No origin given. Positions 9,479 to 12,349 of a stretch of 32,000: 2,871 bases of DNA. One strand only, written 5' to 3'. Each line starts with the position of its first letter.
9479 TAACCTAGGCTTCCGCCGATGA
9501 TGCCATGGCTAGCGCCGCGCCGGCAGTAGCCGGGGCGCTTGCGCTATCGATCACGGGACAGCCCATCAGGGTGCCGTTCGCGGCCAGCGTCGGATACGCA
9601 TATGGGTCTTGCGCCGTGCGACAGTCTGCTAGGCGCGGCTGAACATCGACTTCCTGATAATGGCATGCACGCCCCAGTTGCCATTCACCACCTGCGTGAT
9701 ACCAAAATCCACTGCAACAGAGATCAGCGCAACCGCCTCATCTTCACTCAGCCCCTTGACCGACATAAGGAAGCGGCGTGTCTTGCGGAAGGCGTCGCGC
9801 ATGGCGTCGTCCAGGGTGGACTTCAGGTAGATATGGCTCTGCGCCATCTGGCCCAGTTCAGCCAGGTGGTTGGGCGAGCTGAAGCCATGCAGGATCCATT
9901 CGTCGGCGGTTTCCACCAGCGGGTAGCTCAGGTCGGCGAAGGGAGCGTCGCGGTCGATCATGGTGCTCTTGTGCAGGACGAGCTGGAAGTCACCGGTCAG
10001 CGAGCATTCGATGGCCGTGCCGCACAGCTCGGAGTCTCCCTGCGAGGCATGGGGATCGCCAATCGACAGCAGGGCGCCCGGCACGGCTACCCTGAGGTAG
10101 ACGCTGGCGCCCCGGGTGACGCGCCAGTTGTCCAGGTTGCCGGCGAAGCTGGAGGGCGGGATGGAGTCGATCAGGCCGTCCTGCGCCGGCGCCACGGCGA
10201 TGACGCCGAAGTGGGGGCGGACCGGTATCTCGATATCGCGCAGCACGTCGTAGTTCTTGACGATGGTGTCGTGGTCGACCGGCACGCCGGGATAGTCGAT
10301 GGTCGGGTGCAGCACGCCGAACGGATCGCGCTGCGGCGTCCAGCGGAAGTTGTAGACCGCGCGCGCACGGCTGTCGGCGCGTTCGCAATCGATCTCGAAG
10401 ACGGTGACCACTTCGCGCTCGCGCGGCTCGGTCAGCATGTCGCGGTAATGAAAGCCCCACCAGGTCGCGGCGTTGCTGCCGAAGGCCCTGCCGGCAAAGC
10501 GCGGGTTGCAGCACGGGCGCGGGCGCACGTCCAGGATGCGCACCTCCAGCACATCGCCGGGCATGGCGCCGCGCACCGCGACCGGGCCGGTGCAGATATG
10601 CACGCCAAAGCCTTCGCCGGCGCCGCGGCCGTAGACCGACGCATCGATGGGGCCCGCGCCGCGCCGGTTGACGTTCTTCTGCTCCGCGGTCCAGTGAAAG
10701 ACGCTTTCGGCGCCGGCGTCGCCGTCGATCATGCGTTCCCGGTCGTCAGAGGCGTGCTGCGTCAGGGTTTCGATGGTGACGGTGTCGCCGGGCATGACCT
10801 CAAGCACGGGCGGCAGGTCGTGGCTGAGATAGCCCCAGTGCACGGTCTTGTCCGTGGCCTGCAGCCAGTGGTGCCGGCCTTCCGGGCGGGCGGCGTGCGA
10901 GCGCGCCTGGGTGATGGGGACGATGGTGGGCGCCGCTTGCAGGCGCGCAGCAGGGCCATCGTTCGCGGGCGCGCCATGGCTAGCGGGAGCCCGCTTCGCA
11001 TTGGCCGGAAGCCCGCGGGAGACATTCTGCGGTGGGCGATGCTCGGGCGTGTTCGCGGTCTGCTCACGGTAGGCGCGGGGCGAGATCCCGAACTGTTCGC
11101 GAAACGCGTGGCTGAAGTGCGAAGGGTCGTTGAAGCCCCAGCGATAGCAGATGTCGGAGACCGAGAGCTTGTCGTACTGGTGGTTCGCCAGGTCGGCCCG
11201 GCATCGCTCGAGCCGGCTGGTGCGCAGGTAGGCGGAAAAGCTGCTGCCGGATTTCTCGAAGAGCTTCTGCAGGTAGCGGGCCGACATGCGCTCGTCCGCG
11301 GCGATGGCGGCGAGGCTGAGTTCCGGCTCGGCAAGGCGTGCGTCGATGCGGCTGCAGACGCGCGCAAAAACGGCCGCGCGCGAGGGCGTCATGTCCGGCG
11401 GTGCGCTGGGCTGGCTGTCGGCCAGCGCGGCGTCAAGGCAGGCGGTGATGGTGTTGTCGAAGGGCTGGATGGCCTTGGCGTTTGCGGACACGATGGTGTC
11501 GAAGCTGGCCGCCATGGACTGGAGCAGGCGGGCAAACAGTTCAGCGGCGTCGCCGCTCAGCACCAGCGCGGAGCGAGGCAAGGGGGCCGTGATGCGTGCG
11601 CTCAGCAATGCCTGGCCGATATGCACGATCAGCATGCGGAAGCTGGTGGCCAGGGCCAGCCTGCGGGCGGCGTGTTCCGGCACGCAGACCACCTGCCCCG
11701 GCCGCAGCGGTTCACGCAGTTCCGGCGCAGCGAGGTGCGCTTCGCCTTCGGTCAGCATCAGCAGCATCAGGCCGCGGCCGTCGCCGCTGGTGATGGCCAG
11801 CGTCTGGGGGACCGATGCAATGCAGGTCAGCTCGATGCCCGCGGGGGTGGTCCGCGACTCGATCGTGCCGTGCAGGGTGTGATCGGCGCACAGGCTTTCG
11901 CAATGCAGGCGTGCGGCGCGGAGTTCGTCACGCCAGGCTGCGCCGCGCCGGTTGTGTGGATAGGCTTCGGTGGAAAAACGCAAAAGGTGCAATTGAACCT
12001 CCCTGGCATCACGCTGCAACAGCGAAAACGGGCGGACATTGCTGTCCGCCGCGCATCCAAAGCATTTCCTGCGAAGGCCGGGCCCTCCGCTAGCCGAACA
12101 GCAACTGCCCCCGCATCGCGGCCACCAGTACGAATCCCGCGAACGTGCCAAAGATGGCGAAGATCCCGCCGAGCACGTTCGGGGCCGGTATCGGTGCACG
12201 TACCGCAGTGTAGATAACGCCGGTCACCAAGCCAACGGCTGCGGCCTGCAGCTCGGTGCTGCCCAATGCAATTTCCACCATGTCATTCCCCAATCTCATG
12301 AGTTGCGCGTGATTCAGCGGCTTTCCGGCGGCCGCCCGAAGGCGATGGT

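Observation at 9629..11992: In-frame fusion of a complete AraC-type regulator to an acetamidase/formamidase domain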

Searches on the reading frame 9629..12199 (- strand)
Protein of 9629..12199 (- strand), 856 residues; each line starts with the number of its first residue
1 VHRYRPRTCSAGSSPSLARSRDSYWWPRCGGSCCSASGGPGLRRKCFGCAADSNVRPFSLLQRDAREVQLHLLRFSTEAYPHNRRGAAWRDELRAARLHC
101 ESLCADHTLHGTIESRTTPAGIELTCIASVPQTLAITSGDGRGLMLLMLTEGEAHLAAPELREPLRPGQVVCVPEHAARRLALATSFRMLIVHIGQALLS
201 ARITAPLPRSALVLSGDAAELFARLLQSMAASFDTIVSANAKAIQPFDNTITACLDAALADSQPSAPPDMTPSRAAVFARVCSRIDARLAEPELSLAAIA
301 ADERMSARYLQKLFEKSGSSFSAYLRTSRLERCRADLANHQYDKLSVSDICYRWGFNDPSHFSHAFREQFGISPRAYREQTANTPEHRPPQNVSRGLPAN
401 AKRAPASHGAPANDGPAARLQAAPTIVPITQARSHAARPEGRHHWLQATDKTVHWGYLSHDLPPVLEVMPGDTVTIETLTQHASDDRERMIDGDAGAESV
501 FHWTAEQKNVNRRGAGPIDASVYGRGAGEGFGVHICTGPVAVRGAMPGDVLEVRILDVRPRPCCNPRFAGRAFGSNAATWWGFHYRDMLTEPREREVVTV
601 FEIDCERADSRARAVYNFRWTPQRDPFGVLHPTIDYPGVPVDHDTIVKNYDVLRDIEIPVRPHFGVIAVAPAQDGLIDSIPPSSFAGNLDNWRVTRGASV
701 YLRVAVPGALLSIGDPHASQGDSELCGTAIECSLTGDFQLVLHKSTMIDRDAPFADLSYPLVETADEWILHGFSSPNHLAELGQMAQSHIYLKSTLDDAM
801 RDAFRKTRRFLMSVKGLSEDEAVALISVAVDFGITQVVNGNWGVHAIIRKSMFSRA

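Call 4: search_protein_families(library=pfam, proteins=[window:9629-12199:-], max_evalue=0.01)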
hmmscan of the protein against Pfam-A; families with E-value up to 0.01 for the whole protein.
window:9629-12199:- (856 aa): 4 families
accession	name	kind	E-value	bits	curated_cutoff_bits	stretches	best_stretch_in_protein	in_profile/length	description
PF03069.20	FmdA_AmdA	-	4.1e-27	95.5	27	2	679-839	203-356/373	Acetamidase/Formamidase family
PF12833.13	HTH_18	-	6.9e-22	78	33.6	1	300-380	2-80/80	Helix-turn-helix domain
PF00165.29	HTH_AraC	-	2.8e-15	56.5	26.6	1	343-378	7-41/42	Bacterial regulatory helix-turn-helix proteins, AraC family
PF14525.12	AraC_binding_2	-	3.7e-06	27.2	27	1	141-236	53-150/173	AraC-binding-like domain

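Call 5: find_homologous_proteins(query=window:9629-11992:-, max_evalue=1e-10)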
Query window:9629-11992:- (787 aa): 2245 proteins with E <= 1e-10 among 8000 candidates; the best 120 are listed.
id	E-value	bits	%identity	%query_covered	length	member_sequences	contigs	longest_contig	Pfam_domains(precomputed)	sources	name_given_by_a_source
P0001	0.0e+0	1652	91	100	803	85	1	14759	PF12833.14,PF14525.13,PF00165.30,PF03069.21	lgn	-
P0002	0.0e+0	1550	84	100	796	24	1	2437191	PF12833.14,PF00165.30,PF03069.21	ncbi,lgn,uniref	ncbi:acetamidase/formamidase family protein [Cupriavidus sp. a3]|uniref:acetamidase/formamidase fami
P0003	0.0e+0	1540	85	100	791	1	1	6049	PF12833.14,PF14525.13,PF00165.30,PF03069.21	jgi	jgi:acetamidase/formamidase/AraC-like DNA-binding protein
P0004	0.0e+0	1531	85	100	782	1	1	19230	PF12833.14,PF14525.13,PF00165.30,PF03069.21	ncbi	-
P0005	0.0e+0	1530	85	100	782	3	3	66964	PF12833.14,PF14525.13,PF00165.30,PF03069.21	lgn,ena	-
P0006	0.0e+0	1514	85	100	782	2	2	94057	PF12833.14,PF14525.13,PF00165.30,PF03069.21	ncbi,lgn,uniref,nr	ncbi:acetamidase/formamidase family protein [Cupriavidus numazuensis]|uniref:HTH-type transcriptiona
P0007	0.0e+0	1408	79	100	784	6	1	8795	PF12833.14,PF00165.30,PF03069.21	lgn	-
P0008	0.0e+0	1370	76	100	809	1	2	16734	PF12833.14,PF00165.30,PF03069.21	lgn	-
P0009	0.0e+0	1339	74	100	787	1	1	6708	PF12833.14,PF00165.30,PF03069.21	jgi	jgi:acetamidase/formamidase/AraC-like DNA-binding protein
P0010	0.0e+0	1297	74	100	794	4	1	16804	PF12833.14,PF00165.30,PF03069.21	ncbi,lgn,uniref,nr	ncbi:acetamidase/formamidase family protein [Paraburkholderia sp. J63]|uniref:acetamidase/formamidas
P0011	0.0e+0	1291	73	100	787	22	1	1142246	PF12833.14,PF14525.13,PF00165.30,PF03069.21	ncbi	ncbi:acetamidase/formamidase family protein [Paraburkholderia sp. A3RO-2L]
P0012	0.0e+0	1288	75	97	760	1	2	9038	PF12833.14,PF14525.13,PF00165.30,PF03069.21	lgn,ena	-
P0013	0.0e+0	1246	69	100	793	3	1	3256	PF12833.14,PF14525.13,PF00165.30,PF03069.21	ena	-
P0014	0.0e+0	1207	68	100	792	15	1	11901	PF12833.14,PF14525.13,PF00165.30,PF03069.21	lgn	-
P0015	0.0e+0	1117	63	100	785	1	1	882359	PF12833.14,PF14525.13,PF00165.30,PF03069.21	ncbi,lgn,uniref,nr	ncbi:AraC family transcriptional regulator [Pandoraea iniqua]|uniref:AraC family transcriptional reg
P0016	0.0e+0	1117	63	100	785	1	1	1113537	PF12833.14,PF14525.13,PF00165.30,PF03069.21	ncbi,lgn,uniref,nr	ncbi:AraC family transcriptional regulator [Pandoraea iniqua]|uniref:acetamidase/formamidase family 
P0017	0.0e+0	1115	63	99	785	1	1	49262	PF12833.14,PF14525.13,PF00165.30,PF03069.21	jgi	-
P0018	0.0e+0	1113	63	99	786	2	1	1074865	PF12833.14,PF14525.13,PF00165.30,PF03069.21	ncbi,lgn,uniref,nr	ncbi:acetamidase/formamidase family protein [Pandoraea sp. PE-S2T-3]|uniref:acetamidase/formamidase 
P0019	0.0e+0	1106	63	99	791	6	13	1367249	PF12833.14,PF14525.13,PF00165.30,PF03069.21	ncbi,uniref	ncbi:acetamidase/formamidase family protein [Pandoraea pneumonica]|uniref:acetamidase/formamidase fa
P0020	0.0e+0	1098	63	99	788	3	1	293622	PF12833.14,PF14525.13,PF00165.30,PF03069.21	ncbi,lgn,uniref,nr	ncbi:acetamidase/formamidase family protein [Pandoraea fibrosis]|uniref:AraC family transcriptional 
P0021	0.0e+0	1097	63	100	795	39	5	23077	PF12833.14,PF00165.30,PF03069.21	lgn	-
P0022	0.0e+0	1090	62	100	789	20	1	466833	PF12833.14,PF00165.30,PF03069.21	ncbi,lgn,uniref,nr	ncbi:acetamidase/formamidase family protein [Pandoraea sputorum]|uniref:AraC family transcriptional 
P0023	0.0e+0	1089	62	99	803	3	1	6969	PF12833.14,PF00165.30,PF03069.21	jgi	jgi:acetamidase/formamidase/AraC-like DNA-binding protein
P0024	0.0e+0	1088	62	99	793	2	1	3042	PF12833.14,PF00165.30,PF03069.21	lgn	-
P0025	0.0e+0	1083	62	99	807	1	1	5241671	PF12833.14,PF00165.30,PF03069.21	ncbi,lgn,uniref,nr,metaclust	ncbi:AraC family transcriptional regulator [Pandoraea faecigallinarum]|uniref:AraC family transcript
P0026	0.0e+0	1082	62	100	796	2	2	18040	PF12833.14,PF00165.30,PF03069.21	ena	-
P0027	0.0e+0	1079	61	100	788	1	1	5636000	PF12833.14,PF00165.30,PF03069.21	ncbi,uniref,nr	ncbi:AraC family transcriptional regulator [Pandoraea vervacti]|uniref:AraC family transcriptional r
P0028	0.0e+0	1073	61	99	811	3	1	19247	PF12833.14,PF14525.13,PF00165.30,PF03069.21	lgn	-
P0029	0.0e+0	1072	62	99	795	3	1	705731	PF12833.14,PF00165.30,PF03069.21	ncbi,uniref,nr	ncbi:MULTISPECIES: acetamidase/formamidase family protein [Pandoraea]|uniref:acetamidase/formamidase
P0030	0.0e+0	1060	98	60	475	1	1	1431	PF12833.14,PF14525.13,PF00165.30,PF03069.21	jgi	jgi:AraC-type DNA-binding domain-containing proteins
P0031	0.0e+0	1059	60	100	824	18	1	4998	PF12833.14,PF14525.13,PF00165.30,PF03069.21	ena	-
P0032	0.0e+0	1058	60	100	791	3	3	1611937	PF12833.14,PF14525.13,PF00165.30,PF03069.21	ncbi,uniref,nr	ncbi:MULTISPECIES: acetamidase/formamidase family protein [Burkholderiaceae]|uniref:Transcriptional 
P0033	0.0e+0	1044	59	100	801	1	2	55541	PF12833.14,PF14525.13,PF00165.30,PF03069.21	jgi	jgi:acetamidase/formamidase/AraC-like DNA-binding protein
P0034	0.0e+0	1044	60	100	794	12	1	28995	PF12833.14,PF14525.13,PF00165.30,PF03069.21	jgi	jgi:acetamidase/formamidase/AraC-like DNA-binding protein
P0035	0.0e+0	1044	60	100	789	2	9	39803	PF12833.14,PF14525.13,PF00165.30,PF03069.21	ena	-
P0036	0.0e+0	1038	59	100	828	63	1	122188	PF12833.14,PF14525.13,PF00165.30,PF03069.21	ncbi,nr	ncbi:MAG: AraC family transcriptional regulator [Caballeronia mineralivorans]|nr:AraC family transcr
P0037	0.0e+0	1037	59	100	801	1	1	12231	PF12833.14,PF00165.30,PF03069.21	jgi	jgi:acetamidase/formamidase/AraC-like DNA-binding protein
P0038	0.0e+0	1035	59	100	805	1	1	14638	PF12833.14,PF14525.13,PF00165.30,PF03069.21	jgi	jgi:acetamidase/formamidase/AraC-like DNA-binding protein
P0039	0.0e+0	1035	59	100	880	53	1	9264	PF12833.14,PF14525.13,PF00165.30,PF03069.21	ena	-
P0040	0.0e+0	1035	59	100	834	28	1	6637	PF12833.14,PF14525.13,PF00165.30,PF03069.21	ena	-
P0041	0.0e+0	1034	58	100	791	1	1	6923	PF12833.14,PF14525.13,PF00165.30,PF03069.21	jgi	jgi:acetamidase/formamidase/AraC-like DNA-binding protein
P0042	0.0e+0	1029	58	100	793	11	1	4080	PF12833.14,PF14525.13,PF00165.30,PF03069.21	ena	-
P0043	0.0e+0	1029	60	99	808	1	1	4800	PF12833.14,PF14525.13,PF00165.30,PF03069.21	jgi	jgi:acetamidase/formamidase/AraC-like DNA-binding protein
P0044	0.0e+0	1028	58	100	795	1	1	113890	PF12833.14,PF14525.13,PF00165.30,PF03069.21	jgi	jgi:acetamidase/formamidase/AraC-like DNA-binding protein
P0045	0.0e+0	1028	60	99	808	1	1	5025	PF12833.14,PF14525.13,PF00165.30,PF03069.21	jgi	jgi:acetamidase/formamidase/AraC-like DNA-binding protein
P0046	0.0e+0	1028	60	99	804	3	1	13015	PF12833.14,PF14525.13,PF00165.30,PF03069.21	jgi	jgi:acetamidase/formamidase/AraC-like DNA-binding protein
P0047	0.0e+0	1028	58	100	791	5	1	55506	PF12833.14,PF14525.13,PF00165.30,PF03069.21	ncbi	-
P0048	0.0e+0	1027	59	100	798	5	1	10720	PF12833.14,PF14525.13,PF00165.30,PF03069.21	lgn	-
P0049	0.0e+0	1026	60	100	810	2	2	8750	PF12833.14,PF14525.13,PF00165.30,PF03069.21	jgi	jgi:acetamidase/formamidase/AraC-like DNA-binding protein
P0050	0.0e+0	1025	59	99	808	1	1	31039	PF12833.14,PF14525.13,PF00165.30,PF03069.21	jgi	jgi:acetamidase/formamidase/AraC-like DNA-binding protein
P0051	0.0e+0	1025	59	100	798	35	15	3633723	PF12833.14,PF14525.13,PF00165.30,PF03069.21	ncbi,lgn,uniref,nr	ncbi:acetamidase/formamidase family protein [Paraburkholderia fungorum]|uniref:acetamidase/formamida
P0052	0.0e+0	1024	59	100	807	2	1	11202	PF12833.14,PF14525.13,PF00165.30,PF03069.21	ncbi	ncbi:MAG TPA: acetamidase/formamidase family protein [Paraburkholderia sp.]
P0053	0.0e+0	1024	58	99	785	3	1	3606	PF12833.14,PF14525.13,PF00165.30,PF03069.21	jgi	jgi:acetamidase/formamidase/AraC-like DNA-binding protein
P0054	0.0e+0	1024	58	100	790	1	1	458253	PF12833.14,PF14525.13,PF00165.30,PF03069.21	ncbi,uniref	ncbi:acetamidase/formamidase/AraC-like DNA-binding protein [Paraburkholderia sp. UCT70]|uniref:aceta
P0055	0.0e+0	1024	59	99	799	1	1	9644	PF12833.14,PF14525.13,PF00165.30,PF03069.21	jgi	jgi:acetamidase/formamidase/AraC-like DNA-binding protein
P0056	0.0e+0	1024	58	99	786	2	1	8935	PF12833.14,PF14525.13,PF00165.30,PF03069.21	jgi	jgi:acetamidase/formamidase/AraC-like DNA-binding protein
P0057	0.0e+0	1022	57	100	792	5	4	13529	PF12833.14,PF14525.13,PF00165.30,PF03069.21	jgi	jgi:acetamidase/formamidase/AraC-like DNA-binding protein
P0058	0.0e+0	1021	60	99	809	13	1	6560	PF12833.14,PF14525.13,PF00165.30,PF03069.21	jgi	jgi:acetamidase/formamidase/AraC-like DNA-binding protein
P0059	0.0e+0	1021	58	100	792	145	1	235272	PF12833.14,PF14525.13,PF00165.30,PF03069.21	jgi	-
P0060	0.0e+0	1020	58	100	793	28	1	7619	PF12833.14,PF14525.13,PF00165.30,PF03069.21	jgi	-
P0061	0.0e+0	1019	58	100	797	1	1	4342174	PF12833.14,PF14525.13,PF00165.30,PF03069.21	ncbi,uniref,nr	ncbi:acetamidase/formamidase family protein [Paraburkholderia sp. ZP32-5]|uniref:acetamidase/formami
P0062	0.0e+0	1019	58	100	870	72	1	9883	PF12833.14,PF14525.13,PF00165.30,PF03069.21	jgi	jgi:acetamidase/formamidase/AraC-like DNA-binding protein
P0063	0.0e+0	1019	59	100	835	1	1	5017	PF12833.14,PF14525.13,PF00165.30,PF03069.21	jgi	jgi:acetamidase/formamidase/AraC-like DNA-binding protein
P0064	0.0e+0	1019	58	100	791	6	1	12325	PF12833.14,PF14525.13,PF00165.30,PF03069.21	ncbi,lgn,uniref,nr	ncbi:AraC family transcriptional regulator [Caballeronia udeis]|uniref:AraC family transcriptional r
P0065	0.0e+0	1019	58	100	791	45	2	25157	PF12833.14,PF14525.13,PF00165.30,PF03069.21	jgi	-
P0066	0.0e+0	1019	59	99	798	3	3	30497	PF12833.14,PF14525.13,PF00165.30,PF03069.21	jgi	jgi:acetamidase/formamidase/AraC-like DNA-binding protein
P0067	0.0e+0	1018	58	100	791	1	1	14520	PF12833.14,PF14525.13,PF00165.30,PF03069.21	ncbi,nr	ncbi:MAG TPA: acetamidase/formamidase family protein [Pararobbsia sp.]|nr:acetamidase/formamidase fa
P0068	0.0e+0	1018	58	100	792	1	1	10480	PF12833.14,PF14525.13,PF00165.30,PF03069.21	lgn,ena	-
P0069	0.0e+0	1018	59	100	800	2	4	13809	PF12833.14,PF14525.13,PF00165.30,PF03069.21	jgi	jgi:acetamidase/formamidase/AraC-like DNA-binding protein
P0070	0.0e+0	1017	60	99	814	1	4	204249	PF12833.14,PF14525.13,PF00165.30,PF03069.21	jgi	jgi:acetamidase/formamidase/AraC-like DNA-binding protein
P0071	0.0e+0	1017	57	100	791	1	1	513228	PF12833.14,PF14525.13,PF00165.30,PF03069.21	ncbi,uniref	ncbi:acetamidase/formamidase/AraC-like DNA-binding protein [Paraburkholderia sp. GAS448]|uniref:acet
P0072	0.0e+0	1017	60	100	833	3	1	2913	PF12833.14,PF14525.13,PF00165.30,PF03069.21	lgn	-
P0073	0.0e+0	1016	58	100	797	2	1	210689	PF12833.14,PF14525.13,PF00165.30,PF03069.21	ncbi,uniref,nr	ncbi:acetamidase/formamidase family protein [Paraburkholderia sp. SARCC-3016]|uniref:acetamidase/for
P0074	0.0e+0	1016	58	100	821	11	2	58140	PF12833.14,PF14525.13,PF00165.30,PF03069.21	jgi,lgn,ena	jgi:acetamidase/formamidase/AraC-like DNA-binding protein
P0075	0.0e+0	1016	58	100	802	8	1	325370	PF12833.14,PF14525.13,PF00165.30,PF03069.21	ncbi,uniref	ncbi:acetamidase/formamidase family protein [Paraburkholderia fungorum]|uniref:acetamidase/formamida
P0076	0.0e+0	1015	59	99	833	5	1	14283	PF12833.14,PF14525.13,PF00165.30,PF03069.21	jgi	jgi:acetamidase/formamidase/AraC-like DNA-binding protein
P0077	0.0e+0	1015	58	100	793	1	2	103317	PF12833.14,PF14525.13,PF00165.30,PF03069.21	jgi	jgi:acetamidase/formamidase/AraC-like DNA-binding protein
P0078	0.0e+0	1014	58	100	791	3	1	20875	PF12833.14,PF14525.13,PF00165.30,PF03069.21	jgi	-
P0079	0.0e+0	1014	57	99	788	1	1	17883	PF12833.14,PF14525.13,PF00165.30,PF03069.21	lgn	-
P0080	0.0e+0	1013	56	100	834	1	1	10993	PF12833.14,PF14525.13,PF00165.30,PF03069.21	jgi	jgi:acetamidase/formamidase/AraC-like DNA-binding protein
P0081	0.0e+0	1013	58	99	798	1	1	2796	PF12833.14,PF14525.13,PF00165.30,PF03069.21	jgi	jgi:acetamidase/formamidase/AraC-like DNA-binding protein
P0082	0.0e+0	1012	59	99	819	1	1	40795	PF12833.14,PF14525.13,PF00165.30,PF03069.21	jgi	jgi:acetamidase/formamidase/AraC-like DNA-binding protein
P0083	1.3e-298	1011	57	100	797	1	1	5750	PF12833.14,PF14525.13,PF00165.30,PF03069.21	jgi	jgi:acetamidase/formamidase/AraC-like DNA-binding protein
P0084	1.4e-298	1011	58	100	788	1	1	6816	PF12833.14,PF14525.13,PF00165.30,PF03069.21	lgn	-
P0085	2.5e-298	1010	57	100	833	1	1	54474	PF12833.14,PF14525.13,PF00165.30,PF03069.21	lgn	-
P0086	3.4e-298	1010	58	100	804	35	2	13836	PF12833.14,PF14525.13,PF00165.30,PF03069.21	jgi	jgi:acetamidase/formamidase/AraC-like DNA-binding protein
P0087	5.6e-298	1009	58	100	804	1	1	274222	PF12833.14,PF14525.13,PF00165.30,PF03069.21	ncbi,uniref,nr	ncbi:acetamidase/formamidase family protein [Pararobbsia silviterrae]|uniref:Helix-turn-helix domain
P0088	7.6e-298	1008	57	100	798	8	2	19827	PF12833.14,PF14525.13,PF00165.30,PF03069.21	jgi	jgi:acetamidase/formamidase/AraC-like DNA-binding protein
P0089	1.2e-297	1008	58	100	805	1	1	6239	PF12833.14,PF14525.13,PF00165.30,PF03069.21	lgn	-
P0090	1.5e-297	1007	58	100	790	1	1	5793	PF12833.14,PF14525.13,PF00165.30,PF03069.21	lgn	-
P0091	1.6e-297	1007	58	100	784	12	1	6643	PF12833.14,PF14525.13,PF00165.30,PF03069.21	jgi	jgi:acetamidase/formamidase/AraC-like DNA-binding protein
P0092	1.7e-297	1007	57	100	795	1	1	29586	PF12833.14,PF14525.13,PF00165.30,PF03069.21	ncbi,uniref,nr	ncbi:AraC family transcriptional regulator [Burkholderia sp. WAC0059]|uniref:acetamidase/formamidase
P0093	2.2e-297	1007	58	100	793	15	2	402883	PF12833.14,PF14525.13,PF00165.30,PF03069.21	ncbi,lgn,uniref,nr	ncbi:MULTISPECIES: acetamidase/formamidase family protein [unclassified Paraburkholderia]|uniref:ace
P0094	3.4e-297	1006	58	99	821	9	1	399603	PF12833.14,PF14525.13,PF00165.30,PF03069.21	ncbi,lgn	-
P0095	4.9e-297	1006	58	100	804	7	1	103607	PF12833.14,PF14525.13,PF00165.30,PF03069.21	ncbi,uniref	ncbi:acetamidase/formamidase family protein [Paraburkholderia azotifigens]|uniref:acetamidase/formam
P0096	5.4e-297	1006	57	99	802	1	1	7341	PF12833.14,PF14525.13,PF00165.30,PF03069.21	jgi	jgi:acetamidase/formamidase/AraC-like DNA-binding protein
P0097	1.8e-295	1001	58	100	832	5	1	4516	PF12833.14,PF14525.13,PF00165.30,PF03069.21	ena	-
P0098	3.0e-295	1000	57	100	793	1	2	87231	PF12833.14,PF14525.13,PF00165.30,PF03069.21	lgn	-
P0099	3.8e-295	999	57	100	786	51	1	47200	PF12833.14,PF14525.13,PF00165.30,PF03069.21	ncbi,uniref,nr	ncbi:acetamidase/formamidase family protein [Caballeronia sp. GAWG1-1]|uniref:acetamidase/formamidas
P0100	7.2e-295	999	57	99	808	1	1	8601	PF12833.14,PF14525.13,PF00165.30,PF03069.21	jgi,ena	-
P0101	1.1e-294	998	58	99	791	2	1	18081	PF12833.14,PF14525.13,PF00165.30,PF03069.21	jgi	-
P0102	2.3e-294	997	59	100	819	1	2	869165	PF12833.14,PF14525.13,PF00165.30,PF03069.21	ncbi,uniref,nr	ncbi:acetamidase/formamidase family protein [Paraburkholderia rhizosphaerae]|uniref:AraC family tran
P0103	2.6e-294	997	57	100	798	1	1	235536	PF12833.14,PF14525.13,PF00165.30,PF03069.21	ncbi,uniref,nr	ncbi:AraC family transcriptional regulator [Burkholderia sp. WAC0059]|uniref:acetamidase/formamidase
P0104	8.1e-294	995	57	100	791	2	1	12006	PF12833.14,PF14525.13,PF00165.30,PF03069.21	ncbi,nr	ncbi:MAG TPA: acetamidase/formamidase family protein [Burkholderiales bacterium]|nr:acetamidase/form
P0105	2.4e-293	993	57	100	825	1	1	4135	PF12833.14,PF00165.30,PF03069.21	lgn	-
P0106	5.2e-293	992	57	100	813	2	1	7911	PF12833.14,PF14525.13,PF00165.30,PF03069.21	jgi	jgi:acetamidase/formamidase/AraC-like DNA-binding protein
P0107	5.4e-293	992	56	100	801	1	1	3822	PF12833.14,PF14525.13,PF00165.30,PF03069.21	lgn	-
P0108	8.9e-293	992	59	93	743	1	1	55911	PF12833.14,PF14525.13,PF00165.30,PF03069.21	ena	-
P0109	2.0e-291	987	57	99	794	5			PF12833.14,PF14525.13,PF00165.30,PF03069.21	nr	nr:acetamidase/formamidase family protein [Paraburkholderia fungorum]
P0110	9.8e-291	985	57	100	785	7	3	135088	PF12833.14,PF14525.13,PF00165.30,PF03069.21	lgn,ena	-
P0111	4.2e-290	983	56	100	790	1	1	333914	PF12833.14,PF14525.13,PF00165.30,PF03069.21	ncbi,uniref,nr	ncbi:acetamidase/formamidase family protein [Caballeronia sp. AZ10_KS36]|uniref:acetamidase/formamid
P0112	5.8e-290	982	58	99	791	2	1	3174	PF12833.14,PF14525.13,PF00165.30,PF03069.21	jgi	jgi:acetamidase/formamidase/AraC-like DNA-binding protein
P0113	9.1e-289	978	57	100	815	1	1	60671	PF12833.14,PF00165.30,PF03069.21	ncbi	ncbi:MAG: acetamidase/formamidase family protein [Janthinobacterium lividum]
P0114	4.1e-285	966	56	99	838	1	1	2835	PF12833.14,PF14525.13,PF00165.30,PF03069.21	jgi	jgi:acetamidase/formamidase/AraC-like DNA-binding protein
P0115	3.1e-284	963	56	100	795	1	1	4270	PF12833.14,PF14525.13,PF00165.30,PF03069.21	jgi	jgi:acetamidase/formamidase/AraC-like DNA-binding protein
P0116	2.9e-283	960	56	100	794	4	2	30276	PF12833.14,PF14525.13,PF00165.30,PF03069.21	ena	-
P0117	9.1e-283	959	54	100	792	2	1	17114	PF12833.14,PF14525.13,PF00165.30,PF03069.21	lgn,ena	-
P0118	4.7e-282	956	55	100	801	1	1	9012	PF12833.14,PF14525.13,PF00165.30,PF03069.21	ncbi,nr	ncbi:MAG: twin-arginine translocation pathway signal domain protein [Ramlibacter sp.]|nr:twin-argini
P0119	1.2e-281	955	55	100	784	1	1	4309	PF12833.14,PF14525.13,PF00165.30,PF03069.21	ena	-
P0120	3.6e-281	953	55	100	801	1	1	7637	PF12833.14,PF14525.13,PF00165.30,PF03069.21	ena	-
